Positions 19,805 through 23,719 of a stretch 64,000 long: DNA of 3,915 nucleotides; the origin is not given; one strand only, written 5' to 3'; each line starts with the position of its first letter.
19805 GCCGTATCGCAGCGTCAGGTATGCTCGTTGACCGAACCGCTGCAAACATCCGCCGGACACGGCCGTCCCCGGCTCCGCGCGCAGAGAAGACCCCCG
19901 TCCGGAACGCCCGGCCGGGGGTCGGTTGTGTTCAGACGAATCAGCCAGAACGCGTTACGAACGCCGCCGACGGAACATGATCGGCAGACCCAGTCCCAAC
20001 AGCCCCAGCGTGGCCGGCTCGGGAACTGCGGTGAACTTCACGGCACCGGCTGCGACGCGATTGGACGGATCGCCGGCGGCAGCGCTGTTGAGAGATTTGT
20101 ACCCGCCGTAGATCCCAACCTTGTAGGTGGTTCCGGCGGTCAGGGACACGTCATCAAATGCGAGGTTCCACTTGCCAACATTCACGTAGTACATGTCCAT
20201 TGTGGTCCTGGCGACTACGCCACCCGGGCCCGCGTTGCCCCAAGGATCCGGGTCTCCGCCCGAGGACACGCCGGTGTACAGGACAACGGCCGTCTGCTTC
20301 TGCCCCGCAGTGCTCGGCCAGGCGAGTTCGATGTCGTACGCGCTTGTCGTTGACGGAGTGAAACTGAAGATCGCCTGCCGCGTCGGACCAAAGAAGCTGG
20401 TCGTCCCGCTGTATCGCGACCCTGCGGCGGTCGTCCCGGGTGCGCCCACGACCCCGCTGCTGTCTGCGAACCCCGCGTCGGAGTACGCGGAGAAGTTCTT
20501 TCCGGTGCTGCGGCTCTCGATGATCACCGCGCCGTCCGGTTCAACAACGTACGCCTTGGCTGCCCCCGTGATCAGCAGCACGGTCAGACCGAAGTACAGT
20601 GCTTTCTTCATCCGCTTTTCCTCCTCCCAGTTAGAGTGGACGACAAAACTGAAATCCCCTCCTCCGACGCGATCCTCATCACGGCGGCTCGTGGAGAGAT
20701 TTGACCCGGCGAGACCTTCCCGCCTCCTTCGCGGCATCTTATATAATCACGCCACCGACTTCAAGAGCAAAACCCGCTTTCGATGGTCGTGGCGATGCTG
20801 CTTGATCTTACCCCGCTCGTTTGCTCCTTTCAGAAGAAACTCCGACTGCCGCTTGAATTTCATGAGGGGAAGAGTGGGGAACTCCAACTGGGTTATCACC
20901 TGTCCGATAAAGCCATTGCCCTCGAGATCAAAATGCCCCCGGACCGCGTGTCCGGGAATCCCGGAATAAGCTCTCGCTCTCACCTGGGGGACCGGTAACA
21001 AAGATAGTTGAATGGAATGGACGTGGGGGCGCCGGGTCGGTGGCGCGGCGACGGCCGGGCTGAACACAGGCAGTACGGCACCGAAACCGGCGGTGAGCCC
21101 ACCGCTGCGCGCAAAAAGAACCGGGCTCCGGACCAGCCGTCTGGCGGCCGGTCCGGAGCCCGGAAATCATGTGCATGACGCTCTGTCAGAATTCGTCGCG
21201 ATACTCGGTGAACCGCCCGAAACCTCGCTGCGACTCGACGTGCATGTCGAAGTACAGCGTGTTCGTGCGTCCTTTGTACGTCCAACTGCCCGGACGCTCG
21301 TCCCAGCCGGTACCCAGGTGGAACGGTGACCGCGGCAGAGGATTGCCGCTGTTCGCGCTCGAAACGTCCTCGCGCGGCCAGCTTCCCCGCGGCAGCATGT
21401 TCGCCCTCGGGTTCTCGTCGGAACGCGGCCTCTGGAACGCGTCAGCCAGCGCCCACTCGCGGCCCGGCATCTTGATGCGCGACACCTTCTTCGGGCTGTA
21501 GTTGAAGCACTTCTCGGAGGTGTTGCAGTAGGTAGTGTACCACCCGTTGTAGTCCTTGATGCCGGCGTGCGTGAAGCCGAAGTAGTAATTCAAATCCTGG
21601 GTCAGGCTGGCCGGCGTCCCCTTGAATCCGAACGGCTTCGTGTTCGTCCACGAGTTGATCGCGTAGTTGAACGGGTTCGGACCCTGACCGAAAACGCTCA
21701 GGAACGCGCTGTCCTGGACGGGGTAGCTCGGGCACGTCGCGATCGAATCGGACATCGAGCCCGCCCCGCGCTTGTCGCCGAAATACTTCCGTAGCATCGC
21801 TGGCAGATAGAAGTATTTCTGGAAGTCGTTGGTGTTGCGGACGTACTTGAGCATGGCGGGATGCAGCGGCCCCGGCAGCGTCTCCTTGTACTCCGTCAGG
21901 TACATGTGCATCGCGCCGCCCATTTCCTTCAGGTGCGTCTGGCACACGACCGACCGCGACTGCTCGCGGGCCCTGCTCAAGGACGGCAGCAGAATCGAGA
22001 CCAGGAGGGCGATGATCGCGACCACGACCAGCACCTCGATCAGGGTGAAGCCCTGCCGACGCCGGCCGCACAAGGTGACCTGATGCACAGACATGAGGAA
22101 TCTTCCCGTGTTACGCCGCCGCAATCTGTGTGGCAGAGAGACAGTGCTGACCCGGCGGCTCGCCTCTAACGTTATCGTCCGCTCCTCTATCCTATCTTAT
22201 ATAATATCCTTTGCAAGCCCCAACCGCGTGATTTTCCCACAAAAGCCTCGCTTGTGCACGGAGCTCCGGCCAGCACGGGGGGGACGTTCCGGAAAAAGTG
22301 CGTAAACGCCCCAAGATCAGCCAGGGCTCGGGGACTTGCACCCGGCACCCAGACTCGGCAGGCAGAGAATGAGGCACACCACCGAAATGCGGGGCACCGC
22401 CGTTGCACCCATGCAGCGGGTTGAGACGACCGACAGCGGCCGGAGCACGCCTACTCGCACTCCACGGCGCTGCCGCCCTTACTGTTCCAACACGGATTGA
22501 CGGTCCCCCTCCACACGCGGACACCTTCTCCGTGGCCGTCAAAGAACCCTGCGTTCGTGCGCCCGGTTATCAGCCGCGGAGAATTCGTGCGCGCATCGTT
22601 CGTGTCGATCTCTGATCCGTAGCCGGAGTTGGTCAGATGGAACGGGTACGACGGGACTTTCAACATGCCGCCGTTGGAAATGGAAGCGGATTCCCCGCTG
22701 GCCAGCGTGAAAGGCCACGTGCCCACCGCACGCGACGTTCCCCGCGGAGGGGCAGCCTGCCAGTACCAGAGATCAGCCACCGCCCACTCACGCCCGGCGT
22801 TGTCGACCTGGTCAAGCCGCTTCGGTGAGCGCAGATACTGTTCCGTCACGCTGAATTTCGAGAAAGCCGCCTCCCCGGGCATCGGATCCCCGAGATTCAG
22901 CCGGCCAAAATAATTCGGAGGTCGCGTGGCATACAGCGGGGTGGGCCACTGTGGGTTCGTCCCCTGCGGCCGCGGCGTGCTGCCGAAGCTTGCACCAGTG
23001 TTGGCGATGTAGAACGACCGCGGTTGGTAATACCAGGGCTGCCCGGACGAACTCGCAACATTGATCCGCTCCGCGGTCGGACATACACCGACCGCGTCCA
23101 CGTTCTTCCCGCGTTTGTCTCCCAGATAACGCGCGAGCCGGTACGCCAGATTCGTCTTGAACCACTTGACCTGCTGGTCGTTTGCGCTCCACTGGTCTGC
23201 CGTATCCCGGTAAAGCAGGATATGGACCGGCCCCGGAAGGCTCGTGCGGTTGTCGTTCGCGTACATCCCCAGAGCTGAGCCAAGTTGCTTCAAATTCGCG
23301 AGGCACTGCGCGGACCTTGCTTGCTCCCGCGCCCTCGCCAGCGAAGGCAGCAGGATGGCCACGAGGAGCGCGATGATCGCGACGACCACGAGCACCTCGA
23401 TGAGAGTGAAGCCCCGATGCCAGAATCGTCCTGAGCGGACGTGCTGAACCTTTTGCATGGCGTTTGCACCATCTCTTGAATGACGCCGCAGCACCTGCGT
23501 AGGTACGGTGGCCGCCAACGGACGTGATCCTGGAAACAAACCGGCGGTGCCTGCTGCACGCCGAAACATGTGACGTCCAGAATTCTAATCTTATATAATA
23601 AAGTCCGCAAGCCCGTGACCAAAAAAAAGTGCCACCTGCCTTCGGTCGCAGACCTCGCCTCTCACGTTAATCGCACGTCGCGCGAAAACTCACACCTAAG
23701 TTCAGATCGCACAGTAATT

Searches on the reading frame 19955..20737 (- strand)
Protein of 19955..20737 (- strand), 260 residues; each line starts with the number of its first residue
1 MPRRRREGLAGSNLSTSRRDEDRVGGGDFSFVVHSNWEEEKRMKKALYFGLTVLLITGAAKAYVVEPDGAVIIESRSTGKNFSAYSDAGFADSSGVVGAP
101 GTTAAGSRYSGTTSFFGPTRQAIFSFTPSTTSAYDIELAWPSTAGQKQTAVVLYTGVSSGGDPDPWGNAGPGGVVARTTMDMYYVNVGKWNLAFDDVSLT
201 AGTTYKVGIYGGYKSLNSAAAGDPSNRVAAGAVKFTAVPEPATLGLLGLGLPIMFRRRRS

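Call 61: search_protein_families(library=pfam, proteins=[window:19955-20737:-], max_evalue=0.001)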
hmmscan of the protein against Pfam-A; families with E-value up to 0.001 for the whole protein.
window:19955-20737:- (260 aa): 1 family
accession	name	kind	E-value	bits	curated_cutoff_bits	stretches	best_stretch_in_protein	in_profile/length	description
PF07589.16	PEP-CTERM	-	0.00013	22.3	20.7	1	237-259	1-24/24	PEP-CTERM motif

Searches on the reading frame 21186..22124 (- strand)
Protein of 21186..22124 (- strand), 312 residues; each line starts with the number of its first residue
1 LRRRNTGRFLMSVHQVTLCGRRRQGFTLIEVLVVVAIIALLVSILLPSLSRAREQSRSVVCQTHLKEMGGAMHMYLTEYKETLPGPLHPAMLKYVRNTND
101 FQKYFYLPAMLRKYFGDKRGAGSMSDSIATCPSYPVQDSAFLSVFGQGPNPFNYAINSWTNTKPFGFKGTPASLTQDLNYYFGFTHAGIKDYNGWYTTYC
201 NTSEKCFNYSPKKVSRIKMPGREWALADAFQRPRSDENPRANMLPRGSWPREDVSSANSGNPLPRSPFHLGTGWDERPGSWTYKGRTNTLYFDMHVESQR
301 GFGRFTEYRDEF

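Call 61: search_protein_families(library=pfam, proteins=[window:21186-22124:-], max_evalue=0.001)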
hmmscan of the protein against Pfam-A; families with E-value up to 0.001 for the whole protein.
window:21186-22124:- (312 aa): 2 families
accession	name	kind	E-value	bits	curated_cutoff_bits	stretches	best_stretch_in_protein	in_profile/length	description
PF07963.17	N_methyl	-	7.2e-09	35.3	21.2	1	21-46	2-27/27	Prokaryotic N-terminal methylation motif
PF07596.16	SBP_bac_10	-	0.00045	20.8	23.3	0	51-84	2-34/268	Protein of unknown function (DUF1559)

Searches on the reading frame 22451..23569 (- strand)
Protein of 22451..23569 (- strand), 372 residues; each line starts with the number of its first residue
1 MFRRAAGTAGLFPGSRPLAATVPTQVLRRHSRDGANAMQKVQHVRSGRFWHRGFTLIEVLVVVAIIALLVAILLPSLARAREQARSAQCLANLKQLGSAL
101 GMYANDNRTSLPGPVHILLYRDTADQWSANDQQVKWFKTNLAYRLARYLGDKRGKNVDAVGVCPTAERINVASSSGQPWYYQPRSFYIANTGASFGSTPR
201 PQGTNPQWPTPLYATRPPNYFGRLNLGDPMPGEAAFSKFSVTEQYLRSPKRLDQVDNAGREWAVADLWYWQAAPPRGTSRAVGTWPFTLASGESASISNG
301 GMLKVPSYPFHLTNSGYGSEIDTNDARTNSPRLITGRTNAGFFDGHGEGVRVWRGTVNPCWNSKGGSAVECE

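Call 61: search_protein_families(library=pfam, proteins=[window:22451-23569:-], max_evalue=0.001)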
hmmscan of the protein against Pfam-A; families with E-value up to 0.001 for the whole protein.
window:22451-23569:- (372 aa): 2 families
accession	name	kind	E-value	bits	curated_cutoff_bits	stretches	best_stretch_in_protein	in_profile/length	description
PF07963.17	N_methyl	-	3.2e-07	30.1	21.2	1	52-74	5-27/27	Prokaryotic N-terminal methylation motif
PF07596.16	SBP_bac_10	-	6.3e-06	26.9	23.3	1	79-108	2-31/268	Protein of unknown function (DUF1559)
